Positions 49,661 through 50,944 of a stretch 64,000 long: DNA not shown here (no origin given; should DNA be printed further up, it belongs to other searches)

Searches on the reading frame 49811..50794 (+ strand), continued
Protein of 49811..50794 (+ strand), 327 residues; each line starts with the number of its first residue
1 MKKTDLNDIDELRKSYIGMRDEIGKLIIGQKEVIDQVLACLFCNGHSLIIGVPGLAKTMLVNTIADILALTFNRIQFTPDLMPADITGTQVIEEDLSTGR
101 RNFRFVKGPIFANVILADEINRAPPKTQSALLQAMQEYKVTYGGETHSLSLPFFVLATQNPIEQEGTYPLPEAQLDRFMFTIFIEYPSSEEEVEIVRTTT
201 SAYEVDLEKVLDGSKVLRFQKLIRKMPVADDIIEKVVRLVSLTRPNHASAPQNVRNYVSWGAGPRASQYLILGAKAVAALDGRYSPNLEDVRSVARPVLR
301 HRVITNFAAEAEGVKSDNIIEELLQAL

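Call 26: find_encoding_contigs(protein=P0108, flank=10000, max_places=2)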
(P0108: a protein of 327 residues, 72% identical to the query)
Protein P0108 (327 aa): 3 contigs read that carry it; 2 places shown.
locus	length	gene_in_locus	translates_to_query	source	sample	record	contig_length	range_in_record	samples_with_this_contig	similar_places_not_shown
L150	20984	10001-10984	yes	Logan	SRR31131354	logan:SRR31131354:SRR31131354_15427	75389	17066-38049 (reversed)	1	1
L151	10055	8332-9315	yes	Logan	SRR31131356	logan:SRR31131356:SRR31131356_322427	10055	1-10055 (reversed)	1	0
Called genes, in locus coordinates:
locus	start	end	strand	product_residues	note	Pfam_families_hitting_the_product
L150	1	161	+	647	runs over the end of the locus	PF00580:UvrD-helicase, PF13245:AAA_19, PF13604:AAA_30 (faint), PF01443:Viral_helicase1 (faint), PF13361:UvrD_C, PF13538:UvrD_C_2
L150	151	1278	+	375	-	PF00266:Aminotran_5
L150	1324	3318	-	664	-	PF13185:GAF_2, PF01590:GAF, PF01590:GAF, PF13185:GAF_2, PF13492:GAF_3, PF01590:GAF, PF13185:GAF_2, PF13492:GAF_3, +2 more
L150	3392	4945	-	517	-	PF20154:LNT_N, PF00795:CN_hydrolase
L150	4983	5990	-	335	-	PF01408:GFO_IDH_MocA, PF02894:GFO_IDH_MocA_C, PF22725:GFO_IDH_MocA_C3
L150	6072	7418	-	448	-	PF03951:Gln-synt_N, PF00120:Gln-synt_C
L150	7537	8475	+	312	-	PF01063:Aminotran_4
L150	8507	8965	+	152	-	PF02502:LacAB_rpiB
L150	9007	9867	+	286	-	PF00753:Lactamase_B (faint), PF12706:Lactamase_B_2 (weak)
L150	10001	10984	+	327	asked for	PF00493:MCM (weak), PF20030:bpMoxR, PF00004:AAA (weak), PF07726:AAA_3, PF07728:AAA_5, PF17863:AAA_lid_2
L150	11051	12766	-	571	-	PF18962:Por_Secre_tail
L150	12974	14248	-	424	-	PF06245:DUF1015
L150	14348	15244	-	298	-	PF00389:2-Hacid_dh, PF02826:2-Hacid_dh_C, PF03446:NAD_binding_2 (weak)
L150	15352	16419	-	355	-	PF00266:Aminotran_5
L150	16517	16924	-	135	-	PF01894:YjbQ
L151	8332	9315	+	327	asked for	PF00493:MCM (weak), PF20030:bpMoxR, PF00004:AAA (weak), PF07726:AAA_3, PF07728:AAA_5, PF17863:AAA_lid_2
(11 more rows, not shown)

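Call 54: search_protein_families(library=pfam, max_evalue=0.00001, proteins=[L005:4681-5766:+, L005:5833-6993:+, L005:6986-7885:+, L005:3881-4720:+])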
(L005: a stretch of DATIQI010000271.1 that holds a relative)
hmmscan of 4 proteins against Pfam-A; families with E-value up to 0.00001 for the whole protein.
L005:4681-5766:+ (361 aa): 3 families
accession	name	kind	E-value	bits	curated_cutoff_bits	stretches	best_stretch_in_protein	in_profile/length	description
PF17762.8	HTH_ParB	-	4.6e-33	113.8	22.6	1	191-290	1-100/102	ParB HTH domain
PF02195.25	ParB_N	-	1.2e-30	105.8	26.3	1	98-189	3-95/95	ParB N-terminal domain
PF23552.2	ParB_C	-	5.2e-12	45.5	23.8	1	308-355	3-50/50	ParB dimerisation domain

L005:5833-6993:+ (386 aa): 5 families
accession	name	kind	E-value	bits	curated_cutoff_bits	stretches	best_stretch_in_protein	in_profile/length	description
PF07726.17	AAA_3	-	3.5e-62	208.5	27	1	98-232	1-131/131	ATPase family associated with various cellular activities (AAA)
PF17863.7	AAA_lid_2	-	6.4e-16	58.3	22.7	1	309-372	9-72/74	AAA lid domain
PF07728.20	AAA_5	-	4.2e-13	49.9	22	1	98-230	1-139/139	AAA domain (dynein-related subfamily)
PF20030.5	bpMoxR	-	1.2e-11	44.5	27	1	70-254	5-184/205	MoxR domain in the MoxR-vWA-beta-propeller ternary systems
PF00004.35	AAA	-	2.4e-06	28.5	21.2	1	99-213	1-111/131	ATPase family associated with various cellular activities (AAA)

L005:6986-7885:+ (299 aa): 3 families
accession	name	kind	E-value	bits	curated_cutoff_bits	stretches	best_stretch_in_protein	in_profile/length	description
PF01882.25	DUF58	-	3.6e-46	157.5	23.4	1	50-262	1-215/216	Protein of unknown function DUF58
PF13519.12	VWA_2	-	2.7e-08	34.8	27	1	89-190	3-105/107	von Willebrand factor type A domain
PF05762.20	VWA_CoxE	-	5.6e-06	26.4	26.4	0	158-231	117-200/222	VWA domain containing CoxE-like protein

L005:3881-4720:+ (279 aa): 0 families

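Call 60: search_protein_families(library=pfam, max_evalue=0.00001, proteins=[L005:503-2446:+, L005:2373-3125:+, L005:2965-3552:+, L005:3927-4688:+, L005:7913-10036:+, L005:470-1783:-, L005:1851-2663:-])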
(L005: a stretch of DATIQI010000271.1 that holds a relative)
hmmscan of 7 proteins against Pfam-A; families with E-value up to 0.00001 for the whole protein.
L005:503-2446:+ (647 aa): 3 families
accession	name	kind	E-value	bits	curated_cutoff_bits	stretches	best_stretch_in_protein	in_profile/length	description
PF01134.28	GIDA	-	1.4e-162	541.6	22.1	1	31-418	2-389/391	Glucose inhibited division protein A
PF13932.14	SAM_GIDA_C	-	5.7e-15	55.3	27.1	1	567-621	2-56/57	tRNA modifying enzyme MnmG/GidA C-terminal helical bundle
PF21680.2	GIDA_C_1st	-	7.1e-07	30.3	24.7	1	466-561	1-95/96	tRNA modifying enzyme MnmG/GidA C-terminal helical domain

L005:2373-3125:+ (250 aa): 1 family
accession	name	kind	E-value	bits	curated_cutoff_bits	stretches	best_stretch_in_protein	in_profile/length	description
PF02527.21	GidB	-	9.7e-32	110.2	27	1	65-213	2-147/184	rRNA small subunit methyltransferase G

L005:2965-3552:+ (195 aa): 0 families

L005:3927-4688:+ (253 aa): 7 families
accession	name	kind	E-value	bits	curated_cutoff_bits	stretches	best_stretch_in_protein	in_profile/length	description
PF13614.12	AAA_31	-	1.6e-63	214.3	27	1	3-178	2-177/177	AAA domain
PF01656.29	CbiA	-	1.4e-29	103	25.4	1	5-229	1-125/125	CobQ/CobB/MinD/ParA nucleotide binding domain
PF06564.18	CBP_BcsQ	-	1e-16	61.6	21.3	1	5-247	4-231/234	Cellulose biosynthesis protein BcsQ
PF09140.17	MipZ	-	4.6e-13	49.5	20.7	1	4-41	2-39/262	ATPase MipZ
PF10609.15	ParA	-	5e-11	42.9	27.1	1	2-136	3-129/246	NUBPL iron-transfer P-loop NTPase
PF00142.24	Fer4_NifH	-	6.7e-09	36.1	25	1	10-251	7-246/271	4Fe-4S iron sulfur cluster binding proteins, NifH/frxC family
PF02374.21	ArsA_ATPase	-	2.4e-07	30.7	24.3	1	10-42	8-40/305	Anion-transporting ATPase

L005:7913-10036:+ (707 aa): 2 families
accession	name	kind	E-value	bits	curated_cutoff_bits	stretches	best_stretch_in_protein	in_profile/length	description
PF07584.16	BatA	-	3.1e-18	66.4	25.9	1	1-79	1-77/77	Aerotolerance regulator N-terminal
PF13519.12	VWA_2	-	2.5e-06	28.5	27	1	96-200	3-106/107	von Willebrand factor type A domain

L005:470-1783:- (437 aa): 0 families

L005:1851-2663:- (270 aa): 0 families

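Call 62: find_homologous_proteins(query=L005:6001-6990:+, max_evalue=1e-100)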
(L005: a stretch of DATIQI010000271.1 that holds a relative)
Query L005:6001-6990:+ (330 aa): 7932 proteins with E <= 1e-100 among 8000 candidates; the best 120 are listed.
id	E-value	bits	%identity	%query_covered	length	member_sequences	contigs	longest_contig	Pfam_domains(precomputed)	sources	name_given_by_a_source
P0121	4.2e-203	691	95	100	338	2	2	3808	PF20030.6,PF07726.18,PF00004.36,PF17863.8,PF07728.21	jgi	jgi:MoxR-like ATPase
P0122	1.3e-200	683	93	100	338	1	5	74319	PF20030.6,PF07726.18,PF00004.36,PF17863.8,PF07728.21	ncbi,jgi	-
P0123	3.0e-199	678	93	100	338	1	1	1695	PF20030.6,PF07726.18,PF00004.36,PF17863.8,PF07728.21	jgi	jgi:MoxR-like ATPase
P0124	4.1e-198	675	92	100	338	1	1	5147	PF20030.6,PF07726.18,PF00004.36,PF17863.8,PF07728.21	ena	-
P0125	8.0e-198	674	91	100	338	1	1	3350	PF20030.6,PF07726.18,PF00004.36,PF17863.8,PF07728.21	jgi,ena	-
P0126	9.8e-198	673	92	100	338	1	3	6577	PF20030.6,PF07726.18,PF00004.36,PF17863.8,PF07728.21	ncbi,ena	-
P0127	1.0e-197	673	92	100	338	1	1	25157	PF20030.6,PF07726.18,PF00004.36,PF17863.8,PF07728.21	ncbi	-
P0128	1.6e-197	673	92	100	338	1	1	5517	PF20030.6,PF07726.18,PF00004.36,PF17863.8,PF07728.21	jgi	-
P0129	2.4e-197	672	92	100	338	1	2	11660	PF20030.6,PF07726.18,PF00004.36,PF17863.8,PF07728.21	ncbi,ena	ncbi:MAG: MoxR family ATPase [Candidatus Eisenbacteria bacterium]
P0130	3.0e-197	672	92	100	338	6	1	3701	PF20030.6,PF07726.18,PF00004.36,PF17863.8,PF07728.21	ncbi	ncbi:MAG TPA: MoxR family ATPase [Candidatus Eisenbacteria bacterium]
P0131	3.6e-197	672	92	100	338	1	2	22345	PF20030.6,PF07726.18,PF00004.36,PF17863.8,PF07728.21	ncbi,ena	ncbi:MAG: MoxR family ATPase [Candidatus Eisenbacteria bacterium]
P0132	6.8e-197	671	92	100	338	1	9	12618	PF20030.6,PF07726.18,PF00004.36,PF17863.8,PF07728.21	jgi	jgi:MoxR-like ATPase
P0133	1.4e-196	670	92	100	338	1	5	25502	PF20030.6,PF07726.18,PF00004.36,PF17863.8,PF07728.21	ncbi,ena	-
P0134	1.6e-196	669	91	100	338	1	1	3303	PF20030.6,PF07726.18,PF00004.36,PF17863.8,PF07728.21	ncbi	-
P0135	1.7e-196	669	91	100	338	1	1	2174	PF20030.6,PF07726.18,PF00004.36,PF17863.8,PF07728.21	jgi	jgi:MoxR-like ATPase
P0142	5.8e-195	664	91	100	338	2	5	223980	PF20030.6,PF07726.18,PF00004.36,PF17863.8,PF07728.21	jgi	jgi:MoxR-like ATPase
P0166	4.3e-176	602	82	100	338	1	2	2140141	PF20030.6,PF07726.18,PF17863.8,PF07728.21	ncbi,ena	-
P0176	2.6e-175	600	82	99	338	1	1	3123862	PF20030.6,PF07726.18,PF17863.8,PF07728.21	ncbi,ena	-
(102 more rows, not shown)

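Call 63: find_encoding_contigs(protein=P0176, flank=10000, max_places=1)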
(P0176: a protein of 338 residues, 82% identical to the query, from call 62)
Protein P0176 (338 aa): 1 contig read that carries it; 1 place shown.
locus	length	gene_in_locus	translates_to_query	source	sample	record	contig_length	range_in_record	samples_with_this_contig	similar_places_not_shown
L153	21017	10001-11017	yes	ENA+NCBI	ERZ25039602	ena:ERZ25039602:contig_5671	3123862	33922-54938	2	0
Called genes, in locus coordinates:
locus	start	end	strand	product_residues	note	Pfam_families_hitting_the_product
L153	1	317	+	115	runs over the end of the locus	PF00825:Ribonuclease_P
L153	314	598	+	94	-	PF01809:YidD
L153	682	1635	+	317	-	-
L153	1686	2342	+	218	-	PF02096:60KD_IMP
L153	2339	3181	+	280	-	PF01424:R3H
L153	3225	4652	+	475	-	PF10396:TrmE_N, PF12631:MnmE_helical, PF01926:MMR_HSR1, PF02421:FeoB_N (weak)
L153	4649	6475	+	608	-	PF01134:GIDA, PF12831:FAD_oxidored (weak), PF13932:SAM_GIDA_C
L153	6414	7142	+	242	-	PF02527:GidB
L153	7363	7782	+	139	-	-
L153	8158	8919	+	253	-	PF00142:Fer4_NifH (weak), PF01656:CbiA, PF02374:ArsA_ATPase (weak), PF06564:CBP_BcsQ, PF09140:MipZ (weak), PF10609:ParA, PF13614:AAA_31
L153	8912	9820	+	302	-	PF02195:ParB_N, PF17762:HTH_ParB, PF23552:ParB_C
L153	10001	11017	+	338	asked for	PF20030:bpMoxR, PF07726:AAA_3, PF07728:AAA_5, PF17863:AAA_lid_2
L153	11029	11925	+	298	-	PF01882:DUF58, PF05762:VWA_CoxE (faint), PF13519:VWA_2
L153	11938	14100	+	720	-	PF07584:BatA, PF13519:VWA_2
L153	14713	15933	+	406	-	-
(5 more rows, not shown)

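Call 64: find_encoding_contigs(protein=P0166, flank=10000, max_places=1)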
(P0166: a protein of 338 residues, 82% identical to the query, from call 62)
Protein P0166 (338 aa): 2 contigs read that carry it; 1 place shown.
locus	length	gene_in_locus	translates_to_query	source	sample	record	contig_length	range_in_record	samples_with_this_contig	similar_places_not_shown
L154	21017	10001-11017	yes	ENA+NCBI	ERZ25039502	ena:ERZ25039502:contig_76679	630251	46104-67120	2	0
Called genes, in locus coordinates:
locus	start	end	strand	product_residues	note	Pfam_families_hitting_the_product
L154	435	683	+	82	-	PF01809:YidD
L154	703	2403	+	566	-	PF14849:YidC_periplas, PF02096:60KD_IMP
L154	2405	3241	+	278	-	PF01424:R3H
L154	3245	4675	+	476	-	PF10396:TrmE_N, PF12631:MnmE_helical, PF01926:MMR_HSR1, PF02421:FeoB_N (weak)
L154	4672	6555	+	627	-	PF07992:Pyr_redox_2 (faint), PF01134:GIDA, PF13932:SAM_GIDA_C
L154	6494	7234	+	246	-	PF02527:GidB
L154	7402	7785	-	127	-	PF01042:Ribonuc_L-PSP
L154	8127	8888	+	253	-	PF00142:Fer4_NifH (faint), PF01656:CbiA, PF02374:ArsA_ATPase (weak), PF06564:CBP_BcsQ, PF09140:MipZ (weak), PF10609:ParA, PF13614:AAA_31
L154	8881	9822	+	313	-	PF02195:ParB_N, PF17762:HTH_ParB, PF23552:ParB_C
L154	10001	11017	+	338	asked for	PF20030:bpMoxR, PF07726:AAA_3, PF07728:AAA_5, PF17863:AAA_lid_2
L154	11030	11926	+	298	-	PF01882:DUF58, PF05762:VWA_CoxE (faint), PF13519:VWA_2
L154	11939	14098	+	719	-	PF07584:BatA, PF13519:VWA_2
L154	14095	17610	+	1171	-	PF17757:UvrB_inter, PF02559:CarD_TRCF_RID, PF04851:ResIII, PF00270:DEAD, PF00271:Helicase_C, PF03461:TRCF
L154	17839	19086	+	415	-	PF00639:Rotamase, PF13616:Rotamase_3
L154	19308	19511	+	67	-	-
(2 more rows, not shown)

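Call 65: find_encoding_contigs(protein=P0142, flank=10000, max_places=1)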
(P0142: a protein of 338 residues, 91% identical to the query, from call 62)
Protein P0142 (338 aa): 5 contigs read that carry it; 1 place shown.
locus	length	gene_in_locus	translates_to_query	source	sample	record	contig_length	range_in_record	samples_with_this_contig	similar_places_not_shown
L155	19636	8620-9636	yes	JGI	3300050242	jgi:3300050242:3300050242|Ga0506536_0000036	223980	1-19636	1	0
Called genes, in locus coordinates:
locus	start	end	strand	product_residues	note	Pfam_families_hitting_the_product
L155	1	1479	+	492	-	?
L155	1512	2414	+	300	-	PF01424:R3H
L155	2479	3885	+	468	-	-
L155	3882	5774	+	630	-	PF01134:GIDA, PF07992:Pyr_redox_2 (faint), PF21680:GIDA_C_1st (weak), PF13932:SAM_GIDA_C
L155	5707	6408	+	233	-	PF02527:GidB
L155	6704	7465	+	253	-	PF00142:Fer4_NifH (weak), PF01656:CbiA, PF02374:ArsA_ATPase (weak), PF06564:CBP_BcsQ, PF09140:MipZ (weak), PF10609:ParA, PF13614:AAA_31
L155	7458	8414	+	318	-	PF02195:ParB_N, PF17762:HTH_ParB, PF23552:ParB_C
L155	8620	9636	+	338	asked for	PF20030:bpMoxR, PF00004:AAA (weak), PF07726:AAA_3, PF07728:AAA_5, PF17863:AAA_lid_2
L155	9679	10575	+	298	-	PF01882:DUF58, PF05762:VWA_CoxE (faint), PF13519:VWA_2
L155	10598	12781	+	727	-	PF07584:BatA, PF13519:VWA_2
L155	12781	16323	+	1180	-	PF17757:UvrB_inter, PF02559:CarD_TRCF_RID, PF00270:DEAD, PF04851:ResIII, PF00271:Helicase_C, PF03461:TRCF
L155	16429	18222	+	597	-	PF00639:Rotamase (weak), PF13145:Rotamase_2 (weak)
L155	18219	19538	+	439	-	PF13623:SurA_N_2, PF13624:SurA_N_3, PF09312:SurA_N, PF13145:Rotamase_2, PF13616:Rotamase_3, PF00639:Rotamase, PF13616:Rotamase_3, PF00639:Rotamase, +1 more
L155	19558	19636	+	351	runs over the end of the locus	PF04166:PdxA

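Call 70: search_protein_families(library=pfam, max_evalue=0.001, proteins=[L004:39-545:+, L004:529-954:+, L004:2435-3337:+])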
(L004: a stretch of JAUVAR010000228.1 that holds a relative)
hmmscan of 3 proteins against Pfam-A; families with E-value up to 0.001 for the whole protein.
L004:39-545:+ (168 aa): 1 family
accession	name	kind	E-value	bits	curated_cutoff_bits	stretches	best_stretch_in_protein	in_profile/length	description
PF01551.29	Peptidase_M23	-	1.1e-29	102.9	28.7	1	65-159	2-96/96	Peptidase family M23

L004:529-954:+ (141 aa): 1 family
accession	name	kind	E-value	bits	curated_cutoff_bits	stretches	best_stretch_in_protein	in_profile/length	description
PF04519.19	Bactofilin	-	1.6e-27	96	27.9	1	15-111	1-97/98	Polymer-forming cytoskeletal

L004:2435-3337:+ (300 aa): 3 families
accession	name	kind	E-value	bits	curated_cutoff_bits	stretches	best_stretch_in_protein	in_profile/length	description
PF01882.25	DUF58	-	3.7e-58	196.7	23.4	1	50-259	1-211/216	Protein of unknown function DUF58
PF13519.12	VWA_2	-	1.9e-09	38.6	27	1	89-191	3-105/107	von Willebrand factor type A domain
PF05762.20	VWA_CoxE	-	0.00098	19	26.4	0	89-195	61-162/222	VWA domain containing CoxE-like protein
